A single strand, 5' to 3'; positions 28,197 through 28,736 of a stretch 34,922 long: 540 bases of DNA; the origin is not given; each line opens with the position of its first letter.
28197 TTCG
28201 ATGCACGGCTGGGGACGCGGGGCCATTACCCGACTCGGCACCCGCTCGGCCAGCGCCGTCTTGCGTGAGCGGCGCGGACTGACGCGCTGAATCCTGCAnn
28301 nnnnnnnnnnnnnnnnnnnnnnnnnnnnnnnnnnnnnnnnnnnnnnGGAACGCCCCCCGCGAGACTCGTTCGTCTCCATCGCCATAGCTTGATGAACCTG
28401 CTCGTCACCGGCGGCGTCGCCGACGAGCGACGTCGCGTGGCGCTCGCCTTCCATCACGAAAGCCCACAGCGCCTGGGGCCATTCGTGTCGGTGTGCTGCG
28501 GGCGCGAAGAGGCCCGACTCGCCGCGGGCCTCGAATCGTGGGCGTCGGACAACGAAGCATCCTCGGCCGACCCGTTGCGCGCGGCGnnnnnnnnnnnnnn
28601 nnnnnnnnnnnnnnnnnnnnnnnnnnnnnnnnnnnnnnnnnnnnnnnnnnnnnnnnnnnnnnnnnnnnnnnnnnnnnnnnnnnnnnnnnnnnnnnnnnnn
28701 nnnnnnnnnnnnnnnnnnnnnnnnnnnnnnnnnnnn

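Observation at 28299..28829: Stand-alone, catalytically degenerate sigma54-activator-type AAA+ domain ('pseudo-bEBP') encoded 8 nt after the small secreted-protein gene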

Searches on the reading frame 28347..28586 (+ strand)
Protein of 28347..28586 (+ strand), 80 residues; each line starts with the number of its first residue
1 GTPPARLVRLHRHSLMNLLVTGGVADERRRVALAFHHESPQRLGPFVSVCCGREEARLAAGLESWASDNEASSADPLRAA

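Call 28: find_related_loci(query=A2, collection=metagenome_contigs, flank=8000)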
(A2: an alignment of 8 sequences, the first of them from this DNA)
Query A2 (80 aa) in metagenome_contigs; peptide patterns used: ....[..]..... (x = any residue, [..] = any of these).
600 stretches matched a pattern (row limit reached: there are more); 21 encode a relative of the query (tblastn E <= 1e-3); 21 distinct loci.
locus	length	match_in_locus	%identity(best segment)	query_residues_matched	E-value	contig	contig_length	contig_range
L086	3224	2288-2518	51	3-78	5e-22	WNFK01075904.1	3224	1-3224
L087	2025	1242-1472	51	3-78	5e-21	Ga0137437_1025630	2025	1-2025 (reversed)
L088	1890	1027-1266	55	2-80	7e-21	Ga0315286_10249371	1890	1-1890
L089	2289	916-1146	55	3-78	2e-20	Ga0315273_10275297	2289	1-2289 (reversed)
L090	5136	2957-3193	51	3-80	4e-20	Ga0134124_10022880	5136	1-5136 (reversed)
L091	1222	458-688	49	3-78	1e-19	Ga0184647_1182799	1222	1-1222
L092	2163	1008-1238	49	3-78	2e-19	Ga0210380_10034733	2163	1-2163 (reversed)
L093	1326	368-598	53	3-78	2e-19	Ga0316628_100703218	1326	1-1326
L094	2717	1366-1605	55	2-80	7e-19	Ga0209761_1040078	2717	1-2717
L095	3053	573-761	57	3-65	8e-19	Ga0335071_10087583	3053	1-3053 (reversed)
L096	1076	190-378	54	3-65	1e-18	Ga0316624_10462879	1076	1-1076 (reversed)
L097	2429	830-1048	49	7-78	2e-18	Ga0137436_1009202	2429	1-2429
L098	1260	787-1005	49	7-78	4e-18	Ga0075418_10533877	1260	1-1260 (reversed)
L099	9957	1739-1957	48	7-78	2e-17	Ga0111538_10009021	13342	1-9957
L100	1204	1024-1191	63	3-58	2e-17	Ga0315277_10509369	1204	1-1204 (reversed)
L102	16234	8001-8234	47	3-79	3e-17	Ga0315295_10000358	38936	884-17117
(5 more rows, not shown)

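Call 37: search_protein_families(library=pfam, proteins=[L102:2296-7386:+, L102:8646-10895:+, L102:10463-14257:+, L099:72-1154:+, L099:2221-3153:+, L099:3181-4140:+, L090:92-2353:+, L090:3462-4433:-], max_evalue=0.001)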
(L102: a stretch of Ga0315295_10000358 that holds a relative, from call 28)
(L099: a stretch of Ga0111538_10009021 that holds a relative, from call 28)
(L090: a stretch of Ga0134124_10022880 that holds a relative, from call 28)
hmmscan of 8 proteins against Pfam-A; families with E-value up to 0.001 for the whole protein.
L102:2296-7386:+ (1696 aa): 22 families
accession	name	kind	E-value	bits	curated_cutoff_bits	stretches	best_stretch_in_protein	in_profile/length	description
PF00158.32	Sigma54_activat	-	5.6e-59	199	20.2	1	1378-1543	2-168/168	Sigma-54 interaction domain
PF00069.31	Pkinase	-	4e-36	125.2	31.7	1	10-254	3-253/263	Protein kinase domain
PF25601.1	AAA_lid_14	-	2.8e-23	82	27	1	1548-1622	1-75/87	AAA+ ATPase lid domain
PF07714.23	PK_Tyr_Ser-Thr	-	6.6e-19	68.6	23.1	1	11-253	4-249/258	Protein tyrosine and serine/threonine kinase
PF14532.12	Sigma54_activ_2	-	3.3e-18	66.7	25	1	1378-1547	1-138/138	Sigma-54 interaction domain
PF01590.32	GAF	-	4.1e-16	60.2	22.4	1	1204-1341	1-133/133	GAF domain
PF13185.12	GAF_2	-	4.7e-16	59.7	28.6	1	1204-1342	3-136/136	GAF domain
PF02954.25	HTH_8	-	1.1e-14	54.3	22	1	1640-1680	2-42/42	Bacterial regulatory protein, Fis family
PF13191.12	AAA_16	-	8.6e-14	52.8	32.6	1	283-433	2-158/167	AAA ATPase domain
PF13492.12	GAF_3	-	1.1e-10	42.5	27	1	1205-1343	2-129/129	GAF domain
PF13424.12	TPR_12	-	8.7e-10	39.1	30.1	0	807-876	5-76/77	Tetratricopeptide repeat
PF07719.23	TPR_2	-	8.7e-09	35.3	27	0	734-759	7-32/34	Tetratricopeptide repeat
PF14559.12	TPR_19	-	6e-07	30.1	25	1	701-767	1-65/68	Tetratricopeptide repeat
PF17874.7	TPR_MalT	-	2.3e-06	27.6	45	1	852-1069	8-228/336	MalT-like TPR region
PF07728.20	AAA_5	-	6.9e-06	26.6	22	1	1401-1519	2-124/139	AAA domain (dynein-related subfamily)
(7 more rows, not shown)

L102:8646-10895:+ (749 aa): 1 family
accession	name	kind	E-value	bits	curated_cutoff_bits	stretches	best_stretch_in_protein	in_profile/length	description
PF01734.28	Patatin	-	2.8e-37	129.2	27.7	1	43-234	1-190/191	Patatin-like phospholipase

L102:10463-14257:+ (1264 aa): 1 family
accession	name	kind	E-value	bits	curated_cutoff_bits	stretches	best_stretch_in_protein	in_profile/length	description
PF00082.27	Peptidase_S8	-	3.8e-23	82.7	21.8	1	197-412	4-269/288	Subtilase family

L099:72-1154:+ (360 aa): 7 families
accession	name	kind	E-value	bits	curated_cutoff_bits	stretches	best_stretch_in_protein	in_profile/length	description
PF00158.32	Sigma54_activat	-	7.4e-60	201.9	20.2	1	42-207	2-168/168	Sigma-54 interaction domain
PF25601.1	AAA_lid_14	-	3.7e-25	88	27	1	212-294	1-83/87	AAA+ ATPase lid domain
PF14532.12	Sigma54_activ_2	-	7.2e-21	75.3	25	1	43-211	2-138/138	Sigma-54 interaction domain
PF02954.25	HTH_8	-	1.6e-15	57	22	1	303-344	1-42/42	Bacterial regulatory protein, Fis family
PF07728.20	AAA_5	-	9.4e-09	35.8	22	1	65-183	2-124/139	AAA domain (dynein-related subfamily)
PF00493.29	MCM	-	0.00014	21.5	23.3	1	60-200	55-191/224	MCM P-loop domain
PF00004.35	AAA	-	0.00029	21.7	21.2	1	65-184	1-111/131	ATPase family associated with various cellular activities (AAA)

L099:2221-3153:+ (310 aa): 4 families
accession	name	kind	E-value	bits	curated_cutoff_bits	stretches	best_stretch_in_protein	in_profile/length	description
PF02518.31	HATPase_c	-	2.1e-14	54.3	26.4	1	209-301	25-109/111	Histidine kinase-, DNA gyrase B-, and HSP90-like ATPase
PF13426.13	PAS_9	-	9.5e-07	29.5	27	1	19-128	2-102/103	PAS domain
PF08448.16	PAS_4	-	1.5e-06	28.8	23.1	1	21-131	8-109/110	PAS fold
PF00989.32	PAS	-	0.00024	21.5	22.6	1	10-127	3-113/113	PAS fold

L099:3181-4140:+ (319 aa): 2 families
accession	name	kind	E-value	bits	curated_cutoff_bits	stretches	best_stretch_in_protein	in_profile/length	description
PF13472.12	Lipase_GDSL_2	-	7.7e-08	33.5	32.9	1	88-306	25-177/178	GDSL-like Lipase/Acylhydrolase family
PF00657.28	Lipase_GDSL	-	0.00011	22.8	23.6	1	96-312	36-208/208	GDSL-like Lipase/Acylhydrolase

L090:92-2353:+ (753 aa): 13 families
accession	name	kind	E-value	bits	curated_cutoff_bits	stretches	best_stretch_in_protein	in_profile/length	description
PF00158.32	Sigma54_activat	-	4.3e-61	205.9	20.2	1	439-605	1-168/168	Sigma-54 interaction domain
PF25601.1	AAA_lid_14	-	4.9e-27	94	27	1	610-690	1-81/87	AAA+ ATPase lid domain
PF14532.12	Sigma54_activ_2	-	2.6e-23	83.2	25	1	440-609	1-138/138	Sigma-54 interaction domain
PF13185.12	GAF_2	-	4e-18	66.4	28.6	1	266-404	2-136/136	GAF domain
PF01590.32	GAF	-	3.1e-17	63.8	22.4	1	267-403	1-133/133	GAF domain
PF02954.25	HTH_8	-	7.6e-15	54.8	22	1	702-742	2-42/42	Bacterial regulatory protein, Fis family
PF13492.12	GAF_3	-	7.8e-11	42.9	27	1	268-404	2-128/129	GAF domain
PF07728.20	AAA_5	-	1.5e-06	28.7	22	1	463-588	2-128/139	AAA domain (dynein-related subfamily)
PF13191.12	AAA_16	-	5.9e-06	27.3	32.6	1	439-551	2-117/167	AAA ATPase domain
PF13424.12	TPR_12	-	0.0002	21.9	30.1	1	5-60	16-74/77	Tetratricopeptide repeat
PF00004.35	AAA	-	0.00056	20.8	21.2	0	463-586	1-115/131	ATPase family associated with various cellular activities (AAA)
PF13556.12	HTH_30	-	0.00083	19.5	27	0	716-741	10-35/59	PucR C-terminal helix-turn-helix domain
PF13518.12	HTH_28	-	0.00095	19.6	25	0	708-742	4-36/52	Helix-turn-helix domain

L090:3462-4433:- (323 aa): 0 families
